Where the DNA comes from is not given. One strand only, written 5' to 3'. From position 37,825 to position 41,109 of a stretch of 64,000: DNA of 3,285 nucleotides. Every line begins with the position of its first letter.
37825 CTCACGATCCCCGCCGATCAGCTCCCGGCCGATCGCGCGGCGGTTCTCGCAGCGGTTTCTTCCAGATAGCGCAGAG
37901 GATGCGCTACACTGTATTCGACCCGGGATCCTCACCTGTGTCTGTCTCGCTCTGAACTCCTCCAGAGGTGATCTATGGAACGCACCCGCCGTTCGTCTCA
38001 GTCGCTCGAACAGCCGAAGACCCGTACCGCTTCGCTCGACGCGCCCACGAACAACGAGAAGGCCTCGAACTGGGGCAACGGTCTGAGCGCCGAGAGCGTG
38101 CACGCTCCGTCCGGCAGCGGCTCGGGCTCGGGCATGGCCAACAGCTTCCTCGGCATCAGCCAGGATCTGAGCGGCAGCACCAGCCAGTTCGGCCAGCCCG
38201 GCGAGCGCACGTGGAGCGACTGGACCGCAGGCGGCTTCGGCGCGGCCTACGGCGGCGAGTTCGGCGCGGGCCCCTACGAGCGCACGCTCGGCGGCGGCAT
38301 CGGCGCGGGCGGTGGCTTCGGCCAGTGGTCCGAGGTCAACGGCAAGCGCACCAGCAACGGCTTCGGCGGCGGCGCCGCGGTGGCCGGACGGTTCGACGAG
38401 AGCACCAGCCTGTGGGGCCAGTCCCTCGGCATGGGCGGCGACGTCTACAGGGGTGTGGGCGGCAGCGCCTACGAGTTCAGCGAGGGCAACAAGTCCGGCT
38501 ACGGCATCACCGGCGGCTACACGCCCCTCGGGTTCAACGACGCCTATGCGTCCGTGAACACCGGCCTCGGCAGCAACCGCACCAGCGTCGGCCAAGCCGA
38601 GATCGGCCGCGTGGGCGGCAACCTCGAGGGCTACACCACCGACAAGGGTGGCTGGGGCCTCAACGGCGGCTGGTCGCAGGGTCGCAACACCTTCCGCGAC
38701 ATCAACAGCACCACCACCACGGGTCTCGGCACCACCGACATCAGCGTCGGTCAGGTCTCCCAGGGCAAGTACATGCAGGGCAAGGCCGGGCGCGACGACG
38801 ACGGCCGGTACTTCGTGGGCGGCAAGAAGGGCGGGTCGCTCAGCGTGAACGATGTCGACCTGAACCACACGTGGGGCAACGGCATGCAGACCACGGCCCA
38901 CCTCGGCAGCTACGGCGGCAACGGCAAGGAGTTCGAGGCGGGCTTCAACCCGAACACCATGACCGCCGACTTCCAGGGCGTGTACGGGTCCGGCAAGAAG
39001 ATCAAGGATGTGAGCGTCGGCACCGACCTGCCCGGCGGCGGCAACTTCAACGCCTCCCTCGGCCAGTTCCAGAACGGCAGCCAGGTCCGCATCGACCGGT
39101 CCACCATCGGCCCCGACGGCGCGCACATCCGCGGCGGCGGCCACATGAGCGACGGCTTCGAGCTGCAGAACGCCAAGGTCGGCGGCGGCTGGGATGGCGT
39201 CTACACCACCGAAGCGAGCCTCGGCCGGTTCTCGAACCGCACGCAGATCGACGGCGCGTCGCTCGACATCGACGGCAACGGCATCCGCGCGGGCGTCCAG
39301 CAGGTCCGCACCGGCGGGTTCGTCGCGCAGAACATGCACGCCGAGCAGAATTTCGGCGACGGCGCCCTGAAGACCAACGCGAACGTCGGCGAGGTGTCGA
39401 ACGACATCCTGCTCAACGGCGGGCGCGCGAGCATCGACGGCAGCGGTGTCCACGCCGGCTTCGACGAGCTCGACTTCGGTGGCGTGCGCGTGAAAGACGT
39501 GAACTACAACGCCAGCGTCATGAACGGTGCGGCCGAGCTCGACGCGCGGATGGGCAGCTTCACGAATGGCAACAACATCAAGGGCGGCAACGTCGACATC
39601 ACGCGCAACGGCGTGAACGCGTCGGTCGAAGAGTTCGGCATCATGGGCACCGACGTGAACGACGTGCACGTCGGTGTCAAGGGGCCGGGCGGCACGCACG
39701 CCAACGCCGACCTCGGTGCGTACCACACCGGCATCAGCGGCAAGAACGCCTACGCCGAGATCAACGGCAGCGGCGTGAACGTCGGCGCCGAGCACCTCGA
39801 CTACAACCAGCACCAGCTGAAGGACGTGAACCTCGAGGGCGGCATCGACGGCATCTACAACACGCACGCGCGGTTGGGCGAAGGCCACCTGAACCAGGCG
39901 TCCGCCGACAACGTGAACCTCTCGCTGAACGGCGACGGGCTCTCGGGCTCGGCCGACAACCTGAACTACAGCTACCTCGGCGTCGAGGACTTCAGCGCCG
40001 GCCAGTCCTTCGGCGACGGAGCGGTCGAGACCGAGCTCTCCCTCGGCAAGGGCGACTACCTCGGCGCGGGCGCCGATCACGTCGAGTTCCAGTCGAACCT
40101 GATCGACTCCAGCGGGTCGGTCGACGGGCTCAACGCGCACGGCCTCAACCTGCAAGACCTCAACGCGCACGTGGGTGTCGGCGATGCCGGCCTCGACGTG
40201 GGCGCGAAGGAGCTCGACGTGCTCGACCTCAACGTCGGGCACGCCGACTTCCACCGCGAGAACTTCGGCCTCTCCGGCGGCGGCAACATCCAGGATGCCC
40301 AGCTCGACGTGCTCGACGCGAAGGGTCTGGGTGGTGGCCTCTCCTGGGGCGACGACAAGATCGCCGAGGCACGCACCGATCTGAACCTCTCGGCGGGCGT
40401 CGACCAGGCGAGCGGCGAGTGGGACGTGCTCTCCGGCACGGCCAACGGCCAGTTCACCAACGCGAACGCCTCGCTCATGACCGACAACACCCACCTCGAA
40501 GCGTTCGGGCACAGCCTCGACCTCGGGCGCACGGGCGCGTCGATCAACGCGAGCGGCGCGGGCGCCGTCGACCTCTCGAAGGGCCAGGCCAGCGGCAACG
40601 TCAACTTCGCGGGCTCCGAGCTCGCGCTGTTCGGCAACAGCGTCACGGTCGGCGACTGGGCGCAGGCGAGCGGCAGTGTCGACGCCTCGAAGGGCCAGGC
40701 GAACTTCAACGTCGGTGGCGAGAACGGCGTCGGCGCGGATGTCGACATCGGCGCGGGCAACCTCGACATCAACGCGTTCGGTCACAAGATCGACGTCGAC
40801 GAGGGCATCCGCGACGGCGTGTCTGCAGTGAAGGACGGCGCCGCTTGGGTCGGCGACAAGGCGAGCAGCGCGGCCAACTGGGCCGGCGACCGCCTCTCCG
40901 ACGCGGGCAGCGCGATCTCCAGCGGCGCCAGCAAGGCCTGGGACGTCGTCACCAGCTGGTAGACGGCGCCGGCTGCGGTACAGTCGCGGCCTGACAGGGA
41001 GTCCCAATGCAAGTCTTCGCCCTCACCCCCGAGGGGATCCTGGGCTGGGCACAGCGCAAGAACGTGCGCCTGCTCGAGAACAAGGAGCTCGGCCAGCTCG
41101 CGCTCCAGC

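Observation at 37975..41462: Cys-free 995-aa Gly/Asn/Asp/Ser repeat protein without a signal peptide, paired with a small YbjN / type-III-chaperone-like protein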

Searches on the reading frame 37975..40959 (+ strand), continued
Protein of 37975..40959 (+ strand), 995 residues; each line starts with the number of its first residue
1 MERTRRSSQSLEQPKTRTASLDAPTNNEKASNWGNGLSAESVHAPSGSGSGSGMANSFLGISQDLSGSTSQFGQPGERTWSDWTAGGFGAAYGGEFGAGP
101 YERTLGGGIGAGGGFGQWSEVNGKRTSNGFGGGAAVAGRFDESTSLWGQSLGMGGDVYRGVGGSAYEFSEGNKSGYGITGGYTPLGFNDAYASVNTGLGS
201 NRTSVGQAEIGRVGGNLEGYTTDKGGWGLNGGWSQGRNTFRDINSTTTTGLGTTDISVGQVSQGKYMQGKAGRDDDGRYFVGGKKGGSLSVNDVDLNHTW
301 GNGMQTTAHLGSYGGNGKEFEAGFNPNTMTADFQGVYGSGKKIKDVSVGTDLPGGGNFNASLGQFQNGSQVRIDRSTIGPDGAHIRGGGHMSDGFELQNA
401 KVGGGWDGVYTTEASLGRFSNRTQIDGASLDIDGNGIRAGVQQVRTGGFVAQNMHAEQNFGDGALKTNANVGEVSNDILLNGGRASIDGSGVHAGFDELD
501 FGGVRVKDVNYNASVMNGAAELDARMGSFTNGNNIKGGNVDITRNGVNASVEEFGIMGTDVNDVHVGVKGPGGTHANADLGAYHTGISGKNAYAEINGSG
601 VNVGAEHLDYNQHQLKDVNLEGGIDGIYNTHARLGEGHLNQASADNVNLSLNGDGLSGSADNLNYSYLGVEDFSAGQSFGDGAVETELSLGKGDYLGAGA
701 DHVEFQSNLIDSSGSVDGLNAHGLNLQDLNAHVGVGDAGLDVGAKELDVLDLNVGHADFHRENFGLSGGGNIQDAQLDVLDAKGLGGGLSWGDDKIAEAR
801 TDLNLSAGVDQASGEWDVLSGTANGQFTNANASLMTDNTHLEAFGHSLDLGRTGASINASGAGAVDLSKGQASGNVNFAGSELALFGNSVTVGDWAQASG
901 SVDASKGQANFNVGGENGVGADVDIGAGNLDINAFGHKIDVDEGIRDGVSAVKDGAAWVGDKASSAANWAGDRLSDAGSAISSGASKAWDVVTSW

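Call 91: list_cluster_members(proteins=[P0001, P0010])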
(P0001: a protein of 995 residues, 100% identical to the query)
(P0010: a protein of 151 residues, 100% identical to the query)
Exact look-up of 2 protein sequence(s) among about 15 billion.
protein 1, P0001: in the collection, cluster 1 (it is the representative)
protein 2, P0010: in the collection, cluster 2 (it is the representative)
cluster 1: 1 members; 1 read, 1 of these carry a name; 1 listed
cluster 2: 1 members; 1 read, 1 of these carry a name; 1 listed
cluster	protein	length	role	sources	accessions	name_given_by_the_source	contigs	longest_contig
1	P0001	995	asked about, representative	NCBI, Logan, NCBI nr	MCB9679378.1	MAG: hypothetical protein H6737_30010 [Alphaproteobacteria bacterium] | hypothetical protein [Alphaproteobacteria bacterium]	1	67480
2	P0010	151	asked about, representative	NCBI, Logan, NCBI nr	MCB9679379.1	MAG: hypothetical protein H6737_30015 [Alphaproteobacteria bacterium] | hypothetical protein [Alphaproteobacteria bacterium]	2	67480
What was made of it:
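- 37975..40962 (+): BIG: 995-aa Cys-free, acidic (pI 4.6), Gly/Asn/Ser-rich all-beta repeat protein without a signal peptide (NCBI MCB9679378.1, 'hypothetical protein'). Accession (call 91).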

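Call 96: search_protein_families(library=ncbifam, proteins=[L002:8132-9847:+, L004:8350-9894:+, L002:16271-17023:-, L004:15456-16229:-, L002:17016-18413:-], max_evalue=0.001)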
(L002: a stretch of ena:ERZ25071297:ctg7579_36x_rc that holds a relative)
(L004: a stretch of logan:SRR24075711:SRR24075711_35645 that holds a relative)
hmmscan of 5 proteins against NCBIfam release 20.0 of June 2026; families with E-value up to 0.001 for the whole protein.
L002:8132-9847:+ (572 aa): 0 families

L004:8350-9894:+ (515 aa): 0 families

L002:16271-17023:- (251 aa): 9 families
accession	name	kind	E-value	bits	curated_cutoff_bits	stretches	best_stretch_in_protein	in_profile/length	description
TIGR01208.1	rmlA_long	equivalog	4.3e-16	58.8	320.25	1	12-241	2-225/353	glucose-1-phosphate thymidylyltransferase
TIGR01207.1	rmlA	equivalog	8.2e-15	54.7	360.65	1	12-187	2-171/286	glucose-1-phosphate thymidylyltransferase RfbA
TIGR03992.1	Arch_glmU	subfamily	6.6e-14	51.6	292.1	1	13-178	4-157/393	bifunctional sugar-1-phosphate nucleotidylyltransferase/acetyltransferase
NF012024.0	PRK15480.1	equivalog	1.9e-12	46.9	588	1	9-162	3-151/292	glucose-1-phosphate thymidylyltransferase RfbA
NF041313.1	UDPGP_AglF_Halo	equivalog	1.5e-08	34.4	400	1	12-176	3-161/234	UTP--glucose-1-phosphate uridylyltransferase AglF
TIGR01099.1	galU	equivalog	7.6e-07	29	326.8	0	11-76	3-61/261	UTP--glucose-1-phosphate uridylyltransferase GalU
NF052502.1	man1P_GTase_Rv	exception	1e-06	27.9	440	1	16-176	7-161/352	mannose-1-phosphate guanylyltransferase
NF045761.1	NAMPUrTaseMurU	equivalog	2.7e-06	27.4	250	1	16-246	7-223/226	N-acetylmuramate alpha-1-phosphate uridylyltransferase MurU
NF010933.0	PRK14353.1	equivalog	6.8e-06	24.9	505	1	8-174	4-160/453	bifunctional UDP-N-acetylglucosamine diphosphorylase/glucosamine-1-phosphate N-acetyltransferase GlmU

L004:15456-16229:- (258 aa): 7 families
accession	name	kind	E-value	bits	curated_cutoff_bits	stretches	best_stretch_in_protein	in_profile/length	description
TIGR03992.1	Arch_glmU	subfamily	3.4e-15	55.8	292.1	1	20-236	4-215/393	bifunctional sugar-1-phosphate nucleotidylyltransferase/acetyltransferase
TIGR01208.1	rmlA_long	equivalog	2.3e-13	49.8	320.25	1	19-181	2-161/353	glucose-1-phosphate thymidylyltransferase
TIGR01207.1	rmlA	equivalog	1.7e-11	43.8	360.65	1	19-182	2-163/286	glucose-1-phosphate thymidylyltransferase RfbA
NF012024.0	PRK15480.1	equivalog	3.2e-08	33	588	1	19-178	6-163/292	glucose-1-phosphate thymidylyltransferase RfbA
NF041313.1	UDPGP_AglF_Halo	equivalog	2.1e-06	27.3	400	1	19-134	3-109/234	UTP--glucose-1-phosphate uridylyltransferase AglF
NF045761.1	NAMPUrTaseMurU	equivalog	0.00017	21.5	250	1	22-105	6-82/226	N-acetylmuramate alpha-1-phosphate uridylyltransferase MurU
TIGR01099.1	galU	equivalog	0.00026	20.7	326.8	0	20-81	5-59/261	UTP--glucose-1-phosphate uridylyltransferase GalU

L002:17016-18413:- (466 aa): 5 families
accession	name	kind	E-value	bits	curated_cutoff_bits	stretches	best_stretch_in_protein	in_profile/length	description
NF010322.0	PRK13759.1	equivalog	5.2e-53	180.2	481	2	189-447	184-443/486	arylsulfatase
TIGR03417.1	chol_sulfatase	equivalog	4e-50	171.1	433.45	1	36-460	2-439/500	choline-sulfatase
NF052527.1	Mn_arylsulf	exception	1.1e-33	116.9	850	2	191-442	184-433/479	manganese-dependent arylsulfatase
NF045661.1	HdlasePehA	equivalog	1.5e-29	103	900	2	274-456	282-480/506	phosphoric/sulfuric ester hydrolase PehA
NF051873.1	AlkPhosPhoY32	equivalog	6.3e-06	24.9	1000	0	325-376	486-536/539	alkaline phosphatase PhoY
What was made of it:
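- The nucleotidyltransferases resemble RmlA, GlmU and MurU (call 96).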

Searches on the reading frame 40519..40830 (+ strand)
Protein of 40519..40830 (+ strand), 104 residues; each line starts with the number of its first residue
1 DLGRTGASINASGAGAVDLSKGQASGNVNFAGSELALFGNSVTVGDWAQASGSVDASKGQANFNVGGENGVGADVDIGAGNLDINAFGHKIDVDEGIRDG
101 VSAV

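Call 85: search_solved_structures(query=A6, max_evalue=10, show_alignments=1)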
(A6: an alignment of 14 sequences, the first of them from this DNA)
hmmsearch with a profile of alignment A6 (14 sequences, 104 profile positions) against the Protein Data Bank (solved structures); distinct sequences matched with E-value up to 10: 4.
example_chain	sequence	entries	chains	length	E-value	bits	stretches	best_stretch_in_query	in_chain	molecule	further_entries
3uma_A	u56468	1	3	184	0.062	16.6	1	43-100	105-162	Hypothetical peroxiredoxin protein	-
2qif_A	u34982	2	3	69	0.38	14.1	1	60-95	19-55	Copper chaperone copZ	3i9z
1k0v_A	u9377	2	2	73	0.43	13.9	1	60-95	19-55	CopZ | similar to mercuric transport protein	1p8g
2ehd_A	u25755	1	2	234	0.76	13.1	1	35-75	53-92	Oxidoreductase, short-chain dehydrogenase/reductase family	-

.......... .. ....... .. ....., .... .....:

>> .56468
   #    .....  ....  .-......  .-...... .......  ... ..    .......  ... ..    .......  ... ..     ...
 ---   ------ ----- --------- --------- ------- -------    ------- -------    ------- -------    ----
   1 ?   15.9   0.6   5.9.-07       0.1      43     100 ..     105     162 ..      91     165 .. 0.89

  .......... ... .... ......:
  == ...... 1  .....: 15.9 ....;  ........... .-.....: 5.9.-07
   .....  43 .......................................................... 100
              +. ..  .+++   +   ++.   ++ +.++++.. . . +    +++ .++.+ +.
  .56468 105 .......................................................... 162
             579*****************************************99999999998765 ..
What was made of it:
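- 40519..40809 (+): Conserved C-terminal ~100-aa beta module ('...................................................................'). It is the most conserved part of the family. It also occurs on signal-less lipase-like proteins. No PDB sequence match (call 85).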
